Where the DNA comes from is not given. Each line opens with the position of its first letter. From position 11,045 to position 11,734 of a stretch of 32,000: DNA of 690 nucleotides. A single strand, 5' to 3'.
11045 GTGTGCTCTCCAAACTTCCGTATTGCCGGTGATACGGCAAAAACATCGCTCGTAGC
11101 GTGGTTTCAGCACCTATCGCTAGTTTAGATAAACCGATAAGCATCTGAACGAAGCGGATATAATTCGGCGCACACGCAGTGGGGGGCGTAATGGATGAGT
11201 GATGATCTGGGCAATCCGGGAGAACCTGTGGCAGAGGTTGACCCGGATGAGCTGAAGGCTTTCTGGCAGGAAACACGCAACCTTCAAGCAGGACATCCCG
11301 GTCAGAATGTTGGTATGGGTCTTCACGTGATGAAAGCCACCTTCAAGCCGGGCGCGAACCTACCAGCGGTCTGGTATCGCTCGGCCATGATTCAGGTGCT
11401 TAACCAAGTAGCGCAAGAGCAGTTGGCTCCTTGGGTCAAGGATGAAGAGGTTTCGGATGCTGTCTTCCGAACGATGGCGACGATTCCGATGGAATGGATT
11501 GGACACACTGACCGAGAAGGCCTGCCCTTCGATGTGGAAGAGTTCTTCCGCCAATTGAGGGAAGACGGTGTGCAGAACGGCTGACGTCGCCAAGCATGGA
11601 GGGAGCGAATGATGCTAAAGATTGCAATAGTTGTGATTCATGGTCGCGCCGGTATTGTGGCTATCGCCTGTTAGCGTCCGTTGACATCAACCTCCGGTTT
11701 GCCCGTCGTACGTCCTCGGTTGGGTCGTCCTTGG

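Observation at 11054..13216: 2.16-kb A+T-richer insertion bounded by a perfect 19-bp inverted repeat, with a nested repeat pair tightly bracketing a GIY-YIG nuclease gene and no classical transposase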

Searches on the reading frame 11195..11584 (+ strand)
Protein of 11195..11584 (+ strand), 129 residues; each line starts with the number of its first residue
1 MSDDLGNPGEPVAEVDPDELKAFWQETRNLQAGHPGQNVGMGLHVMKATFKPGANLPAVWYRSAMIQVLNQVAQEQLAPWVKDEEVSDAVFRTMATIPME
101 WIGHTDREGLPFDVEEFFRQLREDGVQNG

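Call 4: search_protein_families(library=pfam, proteins=[window:11195-11584:+], max_evalue=1)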
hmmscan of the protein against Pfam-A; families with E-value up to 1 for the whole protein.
window:11195-11584:+ (129 aa): 0 families

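Call 9: search_protein_families(library=ncbifam, proteins=[window:11195-11584:+], max_evalue=1)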
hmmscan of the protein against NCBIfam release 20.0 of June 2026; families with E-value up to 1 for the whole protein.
window:11195-11584:+ (129 aa): 5 families
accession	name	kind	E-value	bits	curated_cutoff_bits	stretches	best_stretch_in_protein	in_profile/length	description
NF000481.1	carbeni_gen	exception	0.0075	15.8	430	1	68-109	191-229/284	CARB/PSE/RTG family carbenicillin-hydrolyzing class A beta-lactamase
NF000284.1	RTG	exception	0.0084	15.4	600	1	69-109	202-239/298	RTG family carbenicillin-hydrolyzing class A beta-lactamase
NF050797.1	blaCESS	exception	0.025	13.9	525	1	61-101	197-235/296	CESS family extended-spectrum class A beta-lactamase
NF000232.1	lactamase_L2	exception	0.095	12.1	540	1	56-93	199-236/303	L2 family extended-spectrum class A beta-lactamase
NF040812.1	blaGMA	exception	0.11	12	600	1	60-108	181-226/282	GMA family class A beta-lactamase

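Call 10: search_protein_families(library=phrogs, proteins=[window:11195-11584:+], max_evalue=1)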
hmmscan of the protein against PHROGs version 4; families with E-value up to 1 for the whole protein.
window:11195-11584:+ (129 aa): 0 families

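Call 48: search_protein_families(library=padloc, proteins=[window:11195-11584:+], max_evalue=1)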
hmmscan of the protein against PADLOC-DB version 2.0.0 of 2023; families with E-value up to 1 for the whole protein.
window:11195-11584:+ (129 aa): 0 families
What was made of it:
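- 11195..11584 (+): orf129, a conserved soil-Acidobacteria protein with no known family; cargo. No Pfam, PHROG or PADLOC hit (calls 4, 10, 48).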

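Call 61: find_homologous_proteins(query=window:11195-11584:+)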
Query window:11195-11584:+ (129 aa): 186 proteins with E <= 0.001 among 189 candidates; the best 120 are listed.
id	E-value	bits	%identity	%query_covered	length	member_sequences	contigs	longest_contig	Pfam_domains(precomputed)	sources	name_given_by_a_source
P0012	2.0e-79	282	95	100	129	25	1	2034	-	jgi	jgi:hypothetical protein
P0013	1.3e-72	260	90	98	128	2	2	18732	-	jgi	jgi:hypothetical protein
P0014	2.6e-67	243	83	100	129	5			-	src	-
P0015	5.5e-64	232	80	100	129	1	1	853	-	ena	-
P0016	9.5e-63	228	79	99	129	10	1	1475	-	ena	-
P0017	2.3e-62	227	78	100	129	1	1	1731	-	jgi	jgi:hypothetical protein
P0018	4.1e-62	226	80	98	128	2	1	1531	-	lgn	-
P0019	3.2e-61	223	80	95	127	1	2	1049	-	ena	-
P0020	1.2e-60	221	79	98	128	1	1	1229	-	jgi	jgi:hypothetical protein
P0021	1.2e-60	221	77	100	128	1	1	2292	-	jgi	jgi:hypothetical protein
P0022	2.1e-60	220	78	100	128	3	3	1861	-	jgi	jgi:hypothetical protein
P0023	9.9e-60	218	78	97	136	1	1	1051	-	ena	-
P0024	1.1e-59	218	78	100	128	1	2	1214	-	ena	-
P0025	2.7e-59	217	76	100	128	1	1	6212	-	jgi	jgi:hypothetical protein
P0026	2.9e-59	217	76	100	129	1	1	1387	-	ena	-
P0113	3.9e-49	184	92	69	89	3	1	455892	-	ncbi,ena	-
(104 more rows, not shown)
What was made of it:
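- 11195..11584 (+): 186 homologues (call 61).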

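Call 64: find_encoding_contigs(protein=P0013, flank=8000, max_places=3)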
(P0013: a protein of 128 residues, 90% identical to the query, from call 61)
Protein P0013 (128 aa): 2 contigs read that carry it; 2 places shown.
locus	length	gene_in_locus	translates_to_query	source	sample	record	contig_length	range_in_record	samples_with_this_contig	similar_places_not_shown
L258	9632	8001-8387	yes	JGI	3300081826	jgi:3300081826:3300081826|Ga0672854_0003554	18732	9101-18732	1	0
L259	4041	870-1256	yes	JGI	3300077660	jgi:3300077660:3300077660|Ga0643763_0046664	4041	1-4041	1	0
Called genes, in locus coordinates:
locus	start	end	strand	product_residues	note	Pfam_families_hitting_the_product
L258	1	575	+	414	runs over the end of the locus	PF04389:Peptidase_M28, PF01546:Peptidase_M20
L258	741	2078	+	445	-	PF14691:Fer4_20, PF03807:F420_oxidored (faint), PF07992:Pyr_redox_2, PF13450:NAD_binding_8 (weak), PF13738:Pyr_redox_3 (weak), PF00070:Pyr_redox (weak)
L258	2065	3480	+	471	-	PF01180:DHO_dh, PF01207:Dus (weak), PF00037:Fer4 (faint), PF12797:Fer4_2 (faint), PF14697:Fer4_21, PF12838:Fer4_7 (weak), PF14697:Fer4_21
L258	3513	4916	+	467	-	PF07969:Amidohydro_3 (faint), PF01979:Amidohydro_1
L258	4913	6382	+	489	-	PF02133:Transp_cyt_pur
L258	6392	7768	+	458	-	PF00202:Aminotran_3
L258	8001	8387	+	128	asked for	-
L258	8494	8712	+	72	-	-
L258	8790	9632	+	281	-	?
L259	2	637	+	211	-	?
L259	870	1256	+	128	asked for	-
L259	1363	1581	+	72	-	-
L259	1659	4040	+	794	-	?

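Call 69: search_protein_families(library=pfam, proteins=[L259:1363-1581:+, L259:1659-4040:+], max_evalue=0.01)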
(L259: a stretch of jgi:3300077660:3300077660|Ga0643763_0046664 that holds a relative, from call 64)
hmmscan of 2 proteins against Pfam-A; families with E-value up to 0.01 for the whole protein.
L259:1363-1581:+ (72 aa): 0 families

L259:1659-4040:+ (794 aa): 2 families
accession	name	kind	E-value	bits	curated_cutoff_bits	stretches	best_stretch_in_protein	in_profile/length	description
PF12704.14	MacB_PCD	-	2.5e-37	129.6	27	2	23-244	2-206/207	MacB-like periplasmic core domain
PF02687.27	FtsX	-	3.4e-20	72.7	25.5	2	288-406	2-118/120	FtsX-like permease C-terminal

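Call 95: find_encoding_contigs(protein=P0113, flank=9000, max_places=2)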
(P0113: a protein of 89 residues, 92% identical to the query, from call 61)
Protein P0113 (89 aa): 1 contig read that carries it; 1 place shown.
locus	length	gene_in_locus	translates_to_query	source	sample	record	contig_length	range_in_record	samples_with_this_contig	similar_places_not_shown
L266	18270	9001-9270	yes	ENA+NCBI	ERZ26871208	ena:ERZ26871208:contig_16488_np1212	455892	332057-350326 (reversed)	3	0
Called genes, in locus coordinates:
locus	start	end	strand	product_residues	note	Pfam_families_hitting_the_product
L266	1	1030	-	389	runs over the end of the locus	PF13439:Glyco_transf_4, PF13579:Glyco_trans_4_4, PF20706:GT4-conflict, PF00534:Glycos_transf_1, PF13692:Glyco_trans_1_4, PF13524:Glyco_trans_1_2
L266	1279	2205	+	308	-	-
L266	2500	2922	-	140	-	PF01850:PIN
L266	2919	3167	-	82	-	-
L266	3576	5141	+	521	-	PF13620:CarboxypepD_reg (faint)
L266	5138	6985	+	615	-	PF13620:CarboxypepD_reg, PF13715:CarbopepD_reg_2 (faint), PF22904:NOMO1-like_2nd (faint), PF17210:SdrD_B (faint), PF13620:CarboxypepD_reg (weak)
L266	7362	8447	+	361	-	PF01548:DEDD_Tnp_IS110, PF02371:Transposase_20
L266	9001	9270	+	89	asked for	-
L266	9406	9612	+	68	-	-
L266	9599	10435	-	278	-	PF13353:Fer4_12, PF04055:Radical_SAM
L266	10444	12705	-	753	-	PF02901:PFL-like, PF01228:Gly_radical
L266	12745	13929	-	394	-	PF00871:Acetate_kinase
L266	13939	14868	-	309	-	PF01515:PTA_PTB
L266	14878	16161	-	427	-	PF07690:MFS_1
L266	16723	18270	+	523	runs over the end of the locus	PF02321:OEP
